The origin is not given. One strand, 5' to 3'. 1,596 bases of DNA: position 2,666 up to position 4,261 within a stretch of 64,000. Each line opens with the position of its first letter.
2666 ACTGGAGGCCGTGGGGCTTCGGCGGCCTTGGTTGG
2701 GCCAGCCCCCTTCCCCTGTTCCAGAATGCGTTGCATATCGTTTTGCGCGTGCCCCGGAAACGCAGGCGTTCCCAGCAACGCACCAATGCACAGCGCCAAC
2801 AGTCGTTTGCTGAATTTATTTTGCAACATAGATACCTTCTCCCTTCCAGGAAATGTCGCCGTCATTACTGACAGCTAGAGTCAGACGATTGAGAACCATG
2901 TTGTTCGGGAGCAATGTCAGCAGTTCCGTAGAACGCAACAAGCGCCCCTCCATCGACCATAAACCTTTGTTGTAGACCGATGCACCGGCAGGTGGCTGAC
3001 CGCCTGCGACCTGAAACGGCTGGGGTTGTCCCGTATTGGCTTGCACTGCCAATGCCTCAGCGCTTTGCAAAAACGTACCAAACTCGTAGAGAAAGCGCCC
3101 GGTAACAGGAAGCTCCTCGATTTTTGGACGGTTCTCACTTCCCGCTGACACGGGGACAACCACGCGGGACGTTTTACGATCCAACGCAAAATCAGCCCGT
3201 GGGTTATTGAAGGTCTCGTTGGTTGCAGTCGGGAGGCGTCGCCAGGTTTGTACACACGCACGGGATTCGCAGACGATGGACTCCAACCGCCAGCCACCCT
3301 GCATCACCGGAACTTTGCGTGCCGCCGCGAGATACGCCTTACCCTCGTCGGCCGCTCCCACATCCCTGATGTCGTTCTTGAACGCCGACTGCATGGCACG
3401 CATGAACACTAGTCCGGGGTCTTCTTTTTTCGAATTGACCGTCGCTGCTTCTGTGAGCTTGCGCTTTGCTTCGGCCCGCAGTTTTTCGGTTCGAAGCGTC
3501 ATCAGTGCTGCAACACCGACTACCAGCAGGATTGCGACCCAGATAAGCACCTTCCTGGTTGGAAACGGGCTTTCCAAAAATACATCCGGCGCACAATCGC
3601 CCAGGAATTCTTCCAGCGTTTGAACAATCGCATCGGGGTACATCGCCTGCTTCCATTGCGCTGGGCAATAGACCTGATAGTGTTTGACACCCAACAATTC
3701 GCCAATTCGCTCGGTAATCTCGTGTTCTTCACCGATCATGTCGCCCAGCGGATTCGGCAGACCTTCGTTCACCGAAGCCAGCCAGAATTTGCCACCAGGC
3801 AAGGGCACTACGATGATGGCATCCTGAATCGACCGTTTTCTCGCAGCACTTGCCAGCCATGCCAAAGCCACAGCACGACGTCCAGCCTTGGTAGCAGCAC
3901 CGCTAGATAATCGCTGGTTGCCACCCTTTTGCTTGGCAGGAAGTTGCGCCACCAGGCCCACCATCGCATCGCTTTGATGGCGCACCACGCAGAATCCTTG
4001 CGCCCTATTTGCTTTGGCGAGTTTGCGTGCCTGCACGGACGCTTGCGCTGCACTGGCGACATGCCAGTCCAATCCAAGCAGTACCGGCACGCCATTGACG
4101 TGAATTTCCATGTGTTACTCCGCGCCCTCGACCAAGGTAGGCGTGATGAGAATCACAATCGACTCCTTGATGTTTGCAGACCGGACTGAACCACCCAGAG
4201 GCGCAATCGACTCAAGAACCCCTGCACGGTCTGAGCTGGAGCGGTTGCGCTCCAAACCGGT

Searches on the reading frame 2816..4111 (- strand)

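Call 5: search_protein_families(library=pfam, proteins=[window:2816-4111:-], max_evalue=0.01)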
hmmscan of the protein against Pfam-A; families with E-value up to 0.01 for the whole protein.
window:2816-4111:- (431 aa): 1 family
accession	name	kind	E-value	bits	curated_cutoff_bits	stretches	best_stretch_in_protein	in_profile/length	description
PF06864.17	PAP_PilO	-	5.9e-18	65.4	26.7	1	13-427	4-416/419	Pilin accessory protein (PilO)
